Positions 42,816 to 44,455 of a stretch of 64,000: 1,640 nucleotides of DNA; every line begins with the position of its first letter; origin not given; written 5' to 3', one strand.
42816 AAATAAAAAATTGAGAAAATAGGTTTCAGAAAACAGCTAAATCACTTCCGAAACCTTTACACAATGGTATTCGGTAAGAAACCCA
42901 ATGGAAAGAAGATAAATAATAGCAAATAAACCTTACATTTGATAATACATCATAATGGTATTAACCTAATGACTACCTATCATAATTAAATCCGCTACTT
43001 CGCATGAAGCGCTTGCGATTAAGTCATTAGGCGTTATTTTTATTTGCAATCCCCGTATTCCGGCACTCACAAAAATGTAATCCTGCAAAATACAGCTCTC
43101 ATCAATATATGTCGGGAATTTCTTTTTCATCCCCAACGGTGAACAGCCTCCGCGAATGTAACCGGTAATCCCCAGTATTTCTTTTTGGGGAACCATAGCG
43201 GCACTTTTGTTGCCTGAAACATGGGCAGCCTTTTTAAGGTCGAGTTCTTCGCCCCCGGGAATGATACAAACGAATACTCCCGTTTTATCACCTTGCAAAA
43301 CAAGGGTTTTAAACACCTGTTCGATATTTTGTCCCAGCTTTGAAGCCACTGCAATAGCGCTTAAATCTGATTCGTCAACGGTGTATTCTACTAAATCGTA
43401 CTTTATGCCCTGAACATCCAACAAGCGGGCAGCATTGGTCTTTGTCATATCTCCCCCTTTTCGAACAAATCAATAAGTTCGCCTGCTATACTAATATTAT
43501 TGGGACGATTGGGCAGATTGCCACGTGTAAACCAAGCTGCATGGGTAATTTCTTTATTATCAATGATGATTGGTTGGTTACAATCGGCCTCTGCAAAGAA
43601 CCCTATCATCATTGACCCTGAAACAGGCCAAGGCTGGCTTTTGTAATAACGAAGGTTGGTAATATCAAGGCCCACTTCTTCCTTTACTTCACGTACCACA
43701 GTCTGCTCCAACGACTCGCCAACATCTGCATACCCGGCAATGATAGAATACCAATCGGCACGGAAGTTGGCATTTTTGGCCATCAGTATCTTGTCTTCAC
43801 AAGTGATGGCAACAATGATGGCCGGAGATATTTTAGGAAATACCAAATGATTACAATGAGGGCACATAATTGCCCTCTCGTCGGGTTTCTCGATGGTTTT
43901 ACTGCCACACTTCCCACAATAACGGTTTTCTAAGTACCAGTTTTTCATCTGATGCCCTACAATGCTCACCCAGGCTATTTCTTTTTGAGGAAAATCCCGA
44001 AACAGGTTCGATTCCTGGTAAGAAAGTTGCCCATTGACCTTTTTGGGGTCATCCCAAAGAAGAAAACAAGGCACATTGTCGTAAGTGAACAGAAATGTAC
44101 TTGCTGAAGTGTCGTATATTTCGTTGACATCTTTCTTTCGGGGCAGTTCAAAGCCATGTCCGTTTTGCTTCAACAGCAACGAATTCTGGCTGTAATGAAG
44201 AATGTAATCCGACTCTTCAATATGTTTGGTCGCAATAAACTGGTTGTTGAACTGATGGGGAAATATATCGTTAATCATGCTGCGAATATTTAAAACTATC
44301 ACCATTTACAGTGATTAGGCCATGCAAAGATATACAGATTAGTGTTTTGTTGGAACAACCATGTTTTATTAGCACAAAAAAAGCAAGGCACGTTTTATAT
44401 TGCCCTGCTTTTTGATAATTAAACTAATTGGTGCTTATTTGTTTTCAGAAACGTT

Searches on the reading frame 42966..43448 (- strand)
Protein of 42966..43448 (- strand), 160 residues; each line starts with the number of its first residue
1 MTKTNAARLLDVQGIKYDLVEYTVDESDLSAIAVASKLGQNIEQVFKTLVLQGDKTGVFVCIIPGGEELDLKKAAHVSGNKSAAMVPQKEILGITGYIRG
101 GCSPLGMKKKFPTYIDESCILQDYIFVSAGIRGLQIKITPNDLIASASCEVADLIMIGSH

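Call 10: search_protein_families(library=pfam, proteins=[window:42966-43448:-], max_evalue=0.01)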
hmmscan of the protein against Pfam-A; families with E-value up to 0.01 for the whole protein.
window:42966-43448:- (160 aa): 1 family
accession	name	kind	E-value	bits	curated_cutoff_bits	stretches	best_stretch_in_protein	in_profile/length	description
PF04073.20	tRNA_edit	-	3.7e-25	88.8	25.5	1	31-144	7-121/123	Aminoacyl-tRNA editing domain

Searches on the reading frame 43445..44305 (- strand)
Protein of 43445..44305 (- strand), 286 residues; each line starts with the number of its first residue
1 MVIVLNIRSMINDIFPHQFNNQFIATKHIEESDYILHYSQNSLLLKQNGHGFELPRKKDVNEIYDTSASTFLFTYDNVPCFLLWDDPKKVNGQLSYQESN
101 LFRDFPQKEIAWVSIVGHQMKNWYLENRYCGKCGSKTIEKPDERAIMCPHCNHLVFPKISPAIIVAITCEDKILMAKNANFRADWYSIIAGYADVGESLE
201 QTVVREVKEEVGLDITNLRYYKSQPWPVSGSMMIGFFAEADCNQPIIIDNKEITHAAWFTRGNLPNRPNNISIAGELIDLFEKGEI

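Call 10: search_protein_families(library=pfam, proteins=[window:43445-44305:-], max_evalue=0.01)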
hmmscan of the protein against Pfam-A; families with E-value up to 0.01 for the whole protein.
window:43445-44305:- (286 aa): 4 families
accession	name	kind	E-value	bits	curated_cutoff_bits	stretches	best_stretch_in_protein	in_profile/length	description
PF00293.34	NUDIX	-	7.9e-15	55.5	21.1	1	162-274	5-127/134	NUDIX domain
PF09297.16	Zn_ribbon_NUD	-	3e-10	40.1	24.8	1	127-156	3-32/32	NADH pyrophosphatase zinc ribbon domain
PF09296.17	NUDIX-like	-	1.3e-07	32.8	22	1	33-123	2-96/96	NADH pyrophosphatase-like rudimentary NUDIX domain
PF12773.13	DZR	-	0.0061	17.1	27.3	0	126-155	11-34/45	Double zinc ribbon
